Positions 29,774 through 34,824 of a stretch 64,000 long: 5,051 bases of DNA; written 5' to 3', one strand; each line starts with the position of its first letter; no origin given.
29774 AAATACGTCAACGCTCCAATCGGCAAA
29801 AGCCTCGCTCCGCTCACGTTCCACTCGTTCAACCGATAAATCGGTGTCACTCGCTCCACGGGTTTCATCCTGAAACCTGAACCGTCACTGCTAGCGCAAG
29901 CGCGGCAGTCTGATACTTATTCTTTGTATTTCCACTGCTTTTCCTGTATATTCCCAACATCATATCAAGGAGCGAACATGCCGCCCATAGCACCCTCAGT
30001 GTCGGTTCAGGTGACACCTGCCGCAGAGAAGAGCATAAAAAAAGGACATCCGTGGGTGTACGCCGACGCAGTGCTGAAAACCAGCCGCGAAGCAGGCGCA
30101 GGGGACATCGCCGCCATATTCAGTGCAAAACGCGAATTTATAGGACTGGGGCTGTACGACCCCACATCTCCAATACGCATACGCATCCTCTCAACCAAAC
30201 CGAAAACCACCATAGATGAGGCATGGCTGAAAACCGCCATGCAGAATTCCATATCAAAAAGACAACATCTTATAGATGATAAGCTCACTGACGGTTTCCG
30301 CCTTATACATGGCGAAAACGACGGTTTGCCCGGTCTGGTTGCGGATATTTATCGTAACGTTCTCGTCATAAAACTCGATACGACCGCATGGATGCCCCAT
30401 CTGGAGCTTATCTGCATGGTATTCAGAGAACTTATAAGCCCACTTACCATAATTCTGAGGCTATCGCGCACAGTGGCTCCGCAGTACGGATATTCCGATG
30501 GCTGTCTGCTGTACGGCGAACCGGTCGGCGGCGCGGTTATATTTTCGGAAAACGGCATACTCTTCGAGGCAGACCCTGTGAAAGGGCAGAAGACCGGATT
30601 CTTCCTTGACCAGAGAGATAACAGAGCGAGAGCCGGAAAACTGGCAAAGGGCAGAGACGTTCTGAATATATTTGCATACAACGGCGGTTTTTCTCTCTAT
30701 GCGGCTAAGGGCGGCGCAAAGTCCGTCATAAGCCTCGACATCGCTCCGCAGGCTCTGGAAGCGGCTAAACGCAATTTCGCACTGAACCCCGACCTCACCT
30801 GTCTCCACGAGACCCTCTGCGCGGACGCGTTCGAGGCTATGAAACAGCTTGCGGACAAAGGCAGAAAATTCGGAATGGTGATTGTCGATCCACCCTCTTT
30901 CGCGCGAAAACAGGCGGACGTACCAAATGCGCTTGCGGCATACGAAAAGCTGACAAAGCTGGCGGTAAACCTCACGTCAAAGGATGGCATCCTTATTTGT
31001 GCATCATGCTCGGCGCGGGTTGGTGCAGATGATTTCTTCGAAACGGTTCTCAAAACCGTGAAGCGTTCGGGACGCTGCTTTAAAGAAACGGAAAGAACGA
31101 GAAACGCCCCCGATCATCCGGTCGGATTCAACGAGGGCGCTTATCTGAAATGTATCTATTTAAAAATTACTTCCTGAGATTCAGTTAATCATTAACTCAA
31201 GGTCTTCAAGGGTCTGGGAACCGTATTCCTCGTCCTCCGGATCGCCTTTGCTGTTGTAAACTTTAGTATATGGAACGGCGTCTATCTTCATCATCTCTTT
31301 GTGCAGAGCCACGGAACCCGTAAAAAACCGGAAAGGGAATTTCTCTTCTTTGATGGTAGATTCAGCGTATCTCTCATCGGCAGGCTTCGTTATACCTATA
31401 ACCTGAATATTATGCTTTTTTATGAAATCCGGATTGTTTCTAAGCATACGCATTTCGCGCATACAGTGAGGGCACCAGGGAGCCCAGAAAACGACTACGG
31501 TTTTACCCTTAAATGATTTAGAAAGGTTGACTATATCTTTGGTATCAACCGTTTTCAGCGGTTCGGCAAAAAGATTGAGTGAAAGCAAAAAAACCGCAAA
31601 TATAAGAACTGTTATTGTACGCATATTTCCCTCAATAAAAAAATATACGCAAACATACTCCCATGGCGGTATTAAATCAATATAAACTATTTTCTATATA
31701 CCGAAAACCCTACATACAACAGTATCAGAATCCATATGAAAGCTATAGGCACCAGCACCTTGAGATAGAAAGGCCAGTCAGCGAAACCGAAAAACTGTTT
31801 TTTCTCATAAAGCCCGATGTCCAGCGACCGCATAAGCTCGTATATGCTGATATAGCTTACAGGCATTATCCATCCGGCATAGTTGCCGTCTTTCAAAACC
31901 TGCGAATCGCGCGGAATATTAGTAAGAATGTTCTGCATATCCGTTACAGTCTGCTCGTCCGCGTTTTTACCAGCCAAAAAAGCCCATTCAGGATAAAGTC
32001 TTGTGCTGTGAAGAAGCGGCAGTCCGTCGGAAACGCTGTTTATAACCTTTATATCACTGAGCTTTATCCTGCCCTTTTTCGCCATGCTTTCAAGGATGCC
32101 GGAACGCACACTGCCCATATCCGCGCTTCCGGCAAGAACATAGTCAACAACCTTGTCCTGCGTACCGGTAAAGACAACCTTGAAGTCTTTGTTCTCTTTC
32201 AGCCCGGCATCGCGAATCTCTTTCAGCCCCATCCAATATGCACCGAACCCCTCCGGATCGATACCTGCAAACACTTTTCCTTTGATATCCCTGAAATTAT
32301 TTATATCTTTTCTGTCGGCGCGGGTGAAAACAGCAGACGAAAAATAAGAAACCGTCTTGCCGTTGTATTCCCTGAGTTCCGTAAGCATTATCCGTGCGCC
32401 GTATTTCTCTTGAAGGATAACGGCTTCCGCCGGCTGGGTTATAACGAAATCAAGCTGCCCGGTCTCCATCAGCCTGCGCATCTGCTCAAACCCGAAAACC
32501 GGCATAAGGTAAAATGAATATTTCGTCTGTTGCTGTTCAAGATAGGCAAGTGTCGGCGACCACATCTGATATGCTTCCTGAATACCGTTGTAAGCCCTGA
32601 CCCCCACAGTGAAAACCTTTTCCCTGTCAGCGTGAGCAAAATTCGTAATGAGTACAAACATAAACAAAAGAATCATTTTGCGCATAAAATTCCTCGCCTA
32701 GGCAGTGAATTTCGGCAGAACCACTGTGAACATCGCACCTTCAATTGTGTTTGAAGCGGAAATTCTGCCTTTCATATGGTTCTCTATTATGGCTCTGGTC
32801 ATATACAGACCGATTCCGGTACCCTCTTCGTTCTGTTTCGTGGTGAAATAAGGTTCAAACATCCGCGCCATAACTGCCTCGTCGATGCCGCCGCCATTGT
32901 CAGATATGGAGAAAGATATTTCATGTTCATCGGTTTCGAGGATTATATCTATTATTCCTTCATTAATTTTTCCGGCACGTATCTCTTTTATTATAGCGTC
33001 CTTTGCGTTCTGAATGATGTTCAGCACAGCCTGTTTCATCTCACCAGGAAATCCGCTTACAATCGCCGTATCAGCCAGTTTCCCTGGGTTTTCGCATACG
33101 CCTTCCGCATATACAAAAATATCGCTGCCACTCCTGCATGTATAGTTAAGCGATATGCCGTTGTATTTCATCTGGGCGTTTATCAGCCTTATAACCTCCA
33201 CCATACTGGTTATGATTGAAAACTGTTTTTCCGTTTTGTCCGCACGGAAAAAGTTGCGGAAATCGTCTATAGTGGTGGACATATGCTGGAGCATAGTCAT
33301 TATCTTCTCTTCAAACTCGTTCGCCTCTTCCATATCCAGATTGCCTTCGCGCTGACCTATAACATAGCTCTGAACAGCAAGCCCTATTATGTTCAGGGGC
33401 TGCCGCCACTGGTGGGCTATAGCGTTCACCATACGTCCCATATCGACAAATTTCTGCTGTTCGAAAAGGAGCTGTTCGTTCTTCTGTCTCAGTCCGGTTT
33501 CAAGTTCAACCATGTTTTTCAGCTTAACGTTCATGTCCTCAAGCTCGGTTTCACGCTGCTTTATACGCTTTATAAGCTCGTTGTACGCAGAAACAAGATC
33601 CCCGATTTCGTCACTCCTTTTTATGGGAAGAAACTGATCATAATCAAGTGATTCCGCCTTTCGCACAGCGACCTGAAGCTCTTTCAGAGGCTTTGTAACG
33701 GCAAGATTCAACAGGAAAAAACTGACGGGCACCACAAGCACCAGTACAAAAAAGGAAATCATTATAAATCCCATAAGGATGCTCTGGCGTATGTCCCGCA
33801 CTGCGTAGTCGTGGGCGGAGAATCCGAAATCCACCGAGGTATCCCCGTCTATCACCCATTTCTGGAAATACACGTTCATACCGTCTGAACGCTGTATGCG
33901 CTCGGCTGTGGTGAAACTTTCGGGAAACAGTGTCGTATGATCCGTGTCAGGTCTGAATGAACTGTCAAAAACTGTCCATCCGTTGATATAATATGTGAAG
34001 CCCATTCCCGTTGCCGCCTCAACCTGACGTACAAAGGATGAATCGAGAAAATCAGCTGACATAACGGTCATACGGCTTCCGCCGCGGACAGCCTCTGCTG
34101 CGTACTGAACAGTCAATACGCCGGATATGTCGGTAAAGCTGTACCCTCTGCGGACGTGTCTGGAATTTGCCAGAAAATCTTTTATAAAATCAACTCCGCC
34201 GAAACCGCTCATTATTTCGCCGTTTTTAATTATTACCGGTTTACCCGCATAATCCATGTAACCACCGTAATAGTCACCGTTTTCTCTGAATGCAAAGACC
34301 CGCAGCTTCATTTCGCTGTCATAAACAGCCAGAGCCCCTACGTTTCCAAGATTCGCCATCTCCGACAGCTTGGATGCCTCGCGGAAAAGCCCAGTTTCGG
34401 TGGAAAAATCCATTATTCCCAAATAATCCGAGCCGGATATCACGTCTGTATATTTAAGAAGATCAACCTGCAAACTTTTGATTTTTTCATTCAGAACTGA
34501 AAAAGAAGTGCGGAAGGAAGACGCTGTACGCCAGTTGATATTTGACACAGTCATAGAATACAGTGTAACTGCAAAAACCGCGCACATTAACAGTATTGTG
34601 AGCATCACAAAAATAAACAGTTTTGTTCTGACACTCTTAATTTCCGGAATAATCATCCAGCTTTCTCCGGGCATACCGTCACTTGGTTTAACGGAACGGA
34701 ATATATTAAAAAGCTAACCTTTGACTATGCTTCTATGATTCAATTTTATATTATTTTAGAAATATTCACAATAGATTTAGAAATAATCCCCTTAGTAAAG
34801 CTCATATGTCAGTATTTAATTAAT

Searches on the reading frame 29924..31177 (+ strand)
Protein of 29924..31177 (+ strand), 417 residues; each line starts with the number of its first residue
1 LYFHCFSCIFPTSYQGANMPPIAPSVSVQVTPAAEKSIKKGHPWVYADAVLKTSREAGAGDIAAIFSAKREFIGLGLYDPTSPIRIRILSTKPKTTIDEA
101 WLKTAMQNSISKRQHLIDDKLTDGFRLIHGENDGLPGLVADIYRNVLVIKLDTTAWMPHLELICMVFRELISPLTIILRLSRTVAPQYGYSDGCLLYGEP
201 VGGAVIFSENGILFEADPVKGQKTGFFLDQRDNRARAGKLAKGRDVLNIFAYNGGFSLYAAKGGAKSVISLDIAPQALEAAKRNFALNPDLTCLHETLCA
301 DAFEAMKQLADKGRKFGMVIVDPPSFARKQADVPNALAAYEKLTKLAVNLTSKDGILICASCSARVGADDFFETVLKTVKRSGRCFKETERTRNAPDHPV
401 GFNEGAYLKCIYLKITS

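Call 37: search_protein_families(library=pfam, proteins=[window:29924-31177:+])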
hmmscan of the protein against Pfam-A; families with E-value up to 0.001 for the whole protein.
window:29924-31177:+ (417 aa): 6 families
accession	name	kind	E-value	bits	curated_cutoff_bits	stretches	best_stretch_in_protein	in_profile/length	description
PF10672.15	Methyltrans_SAM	-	2.1e-25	90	27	1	126-400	2-273/286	S-adenosylmethionine-dependent methyltransferase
PF17785.7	PUA_3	-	7.8e-20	70.9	22.6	1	28-90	1-63/64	PUA-like domain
PF03602.21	Cons_hypoth95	-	9.1e-08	32.4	24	1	242-346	41-145/182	Conserved hypothetical protein 95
PF02475.24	TRM5-TYW2_MTfase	-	2.7e-06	27.9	28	1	206-288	2-83/164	TRM5/TYW2 methyltransferase domain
PF01728.25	FtsJ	-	6.1e-06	26.7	24.1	1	239-377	17-153/181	FtsJ-like methyltransferase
PF13847.12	Methyltransf_31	-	6.6e-05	23.1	27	1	242-376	3-123/145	Methyltransferase domain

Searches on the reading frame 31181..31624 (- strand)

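Call 37: search_protein_families(library=pfam, proteins=[window:31181-31624:-])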
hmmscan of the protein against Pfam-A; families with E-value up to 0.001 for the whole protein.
window:31181-31624:- (147 aa): 5 families
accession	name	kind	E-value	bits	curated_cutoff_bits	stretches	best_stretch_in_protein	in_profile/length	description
PF08534.16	Redoxin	-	1.2e-12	48.3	26.6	1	32-105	21-95/148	Redoxin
PF00578.27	AhpC-TSA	-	1.7e-10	41.4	26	1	30-101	16-87/124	AhpC/TSA family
PF13905.12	Thioredoxin_8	-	3.5e-06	27.7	27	1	42-126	4-91/94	Thioredoxin-like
PF13098.12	Thioredoxin_2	-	7e-05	23.6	27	1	40-142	6-100/104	Thioredoxin-like domain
PF00085.26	Thioredoxin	-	8e-05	23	23.5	1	39-55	18-34/103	Thioredoxin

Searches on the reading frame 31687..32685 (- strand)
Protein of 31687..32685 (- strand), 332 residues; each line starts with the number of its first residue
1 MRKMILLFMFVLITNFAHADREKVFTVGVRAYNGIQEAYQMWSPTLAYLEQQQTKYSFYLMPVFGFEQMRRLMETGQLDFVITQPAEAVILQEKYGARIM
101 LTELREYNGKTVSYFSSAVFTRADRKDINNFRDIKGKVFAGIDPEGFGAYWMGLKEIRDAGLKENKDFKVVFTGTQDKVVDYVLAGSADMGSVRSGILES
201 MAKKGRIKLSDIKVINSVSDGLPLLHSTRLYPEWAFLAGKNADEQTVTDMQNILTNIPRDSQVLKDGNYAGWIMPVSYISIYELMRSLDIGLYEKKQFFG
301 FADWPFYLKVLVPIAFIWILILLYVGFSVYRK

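Call 5: search_protein_families(library=pfam, proteins=[window:31687-32685:-])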
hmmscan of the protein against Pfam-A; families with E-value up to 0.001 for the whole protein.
window:31687-32685:- (332 aa): 1 family
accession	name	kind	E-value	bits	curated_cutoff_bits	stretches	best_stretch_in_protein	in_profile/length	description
PF12974.12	Phosphonate-bd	-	1.2e-42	146.5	27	1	35-273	9-235/242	ABC transporter, phosphonate, periplasmic substrate-binding protein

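Call 22: search_protein_families(library=ncbifam, proteins=[window:31687-32685:-])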
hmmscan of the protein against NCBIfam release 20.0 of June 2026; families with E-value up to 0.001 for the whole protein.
window:31687-32685:- (332 aa): 4 families
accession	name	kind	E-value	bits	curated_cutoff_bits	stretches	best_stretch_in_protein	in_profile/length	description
NF040750.1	tetrathio_HK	equivalog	7.2e-38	130.4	750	1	24-323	6-298/555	tetrathionate respiration histidine kinase TtrS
TIGR01098.1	3A0109s03R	subfamily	3e-16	59.7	112.05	1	5-216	5-222/253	phosphate/phosphite/phosphonate ABC transporter substrate-binding protein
TIGR03431.1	PhnD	equivalog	2.4e-11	43.6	261.1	1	6-216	7-218/288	phosphonate ABC transporter substrate-binding protein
TIGR04553.1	ABC_peri_selen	hypoth_equivalog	5.4e-06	26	250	1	47-216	24-190/266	putative selenate ABC transporter substrate-binding protein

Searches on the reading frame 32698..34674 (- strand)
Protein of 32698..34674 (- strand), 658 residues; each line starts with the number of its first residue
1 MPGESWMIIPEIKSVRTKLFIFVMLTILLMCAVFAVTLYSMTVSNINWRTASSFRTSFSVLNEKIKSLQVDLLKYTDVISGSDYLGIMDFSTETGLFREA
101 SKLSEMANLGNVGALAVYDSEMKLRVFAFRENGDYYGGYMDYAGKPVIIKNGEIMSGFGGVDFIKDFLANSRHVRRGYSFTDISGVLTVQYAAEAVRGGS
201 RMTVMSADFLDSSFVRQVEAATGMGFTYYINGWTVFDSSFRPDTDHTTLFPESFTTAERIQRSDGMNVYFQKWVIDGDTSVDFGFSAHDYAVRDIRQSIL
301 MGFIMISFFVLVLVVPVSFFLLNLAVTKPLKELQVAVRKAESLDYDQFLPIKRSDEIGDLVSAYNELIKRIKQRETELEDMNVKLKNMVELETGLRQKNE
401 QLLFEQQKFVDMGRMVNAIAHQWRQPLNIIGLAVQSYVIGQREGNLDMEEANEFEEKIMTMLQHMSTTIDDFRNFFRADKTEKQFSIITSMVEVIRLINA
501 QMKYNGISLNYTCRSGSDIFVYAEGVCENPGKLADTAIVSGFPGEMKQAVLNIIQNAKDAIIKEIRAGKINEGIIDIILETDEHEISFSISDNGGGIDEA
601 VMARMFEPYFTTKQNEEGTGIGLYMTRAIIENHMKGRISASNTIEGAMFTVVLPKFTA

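Call 5: search_protein_families(library=pfam, proteins=[window:32698-34674:-])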
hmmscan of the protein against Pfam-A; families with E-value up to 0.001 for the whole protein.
window:32698-34674:- (658 aa): 4 families
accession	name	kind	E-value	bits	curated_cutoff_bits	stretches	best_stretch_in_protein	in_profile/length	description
PF02518.31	HATPase_c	-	1e-18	68.2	26.4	1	546-655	6-109/111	Histidine kinase-, DNA gyrase B-, and HSP90-like ATPase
PF00672.30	HAMP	-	9.8e-08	32.6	25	1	323-372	3-52/53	HAMP domain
PF00512.31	HisKA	-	2.4e-06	28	26.9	1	412-479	2-64/66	His Kinase A (phospho-acceptor) domain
PF13589.12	HATPase_c_3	-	0.0008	19.9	25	0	546-615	3-63/137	Histidine kinase-, DNA gyrase B-, and HSP90-like ATPase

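Call 22: search_protein_families(library=ncbifam, proteins=[window:32698-34674:-])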
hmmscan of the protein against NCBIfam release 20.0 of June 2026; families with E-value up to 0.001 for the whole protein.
window:32698-34674:- (658 aa): 75 families (the best 25 are shown)
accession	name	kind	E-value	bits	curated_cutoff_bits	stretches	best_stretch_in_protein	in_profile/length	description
NF011874.0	PRK15347.1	equivalog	9.7e-24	83.5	852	2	571-654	530-613/921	two component system sensor kinase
NF008468.0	PRK11360.1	equivalog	9.9e-24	83.6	646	1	544-655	505-608/616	two-component system sensor histidine kinase AtoS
NF047794.1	HisKinPtgB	equivalog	6.1e-20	71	1000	1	305-648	339-647/656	two-component system sensor histidine kinase PgtB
NF007688.0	PRK10364.1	equivalog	1.5e-19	70.1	479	1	543-655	349-451/460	two-component system sensor histidine kinase ZraS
NF010411.0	PRK13837.1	equivalog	4.1e-19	68.1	647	1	535-655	550-675/828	two-component system VirA-like sensor kinase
NF006800.0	PRK09303.1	equivalog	1.3e-18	67.1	342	1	369-656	111-378/383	histidine kinase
NF041777.1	sens_FixL_Rhizob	equivalog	4.5e-18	65.2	850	1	408-655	258-481/485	sensor protein FixL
NF033092.0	HK_WalK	equivalog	4.9e-18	65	725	2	406-654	365-593/594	cell wall metabolism sensor histidine kinase WalK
NF052574.1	HisKinEspCMyxo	equivalog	9.5e-18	63.7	1200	1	541-655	526-637/785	serine histidine kinase EspC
NF047466.1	hybrid_RR_LvrB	exception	9.9e-17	61.1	500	1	367-653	112-374/377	hybrid histidine kinase/response regulator LvrB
NF038348.1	T2SS_HK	subfamily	1.1e-16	60.4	450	1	535-654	461-572/574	histidine kinase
NF047497.1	HK_LIC_12097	equivalog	3.8e-15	55.5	500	1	388-654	127-365/367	LIC_12097 family sensor histidine kinase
NF046026.1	HisKinCckACaul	equivalog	4.5e-15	54.8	1000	1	544-655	411-532/678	cell cycle histidine kinase CckA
NF047496.1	HK_LIC11548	equivalog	3.1e-14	52.7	750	1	295-654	269-588/589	LIC_11548 family sensor histidine kinase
NF052573.1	HisKinEspAMyxo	equivalog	3.1e-14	52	1400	1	538-654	496-610/755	serine histidine kinase EspA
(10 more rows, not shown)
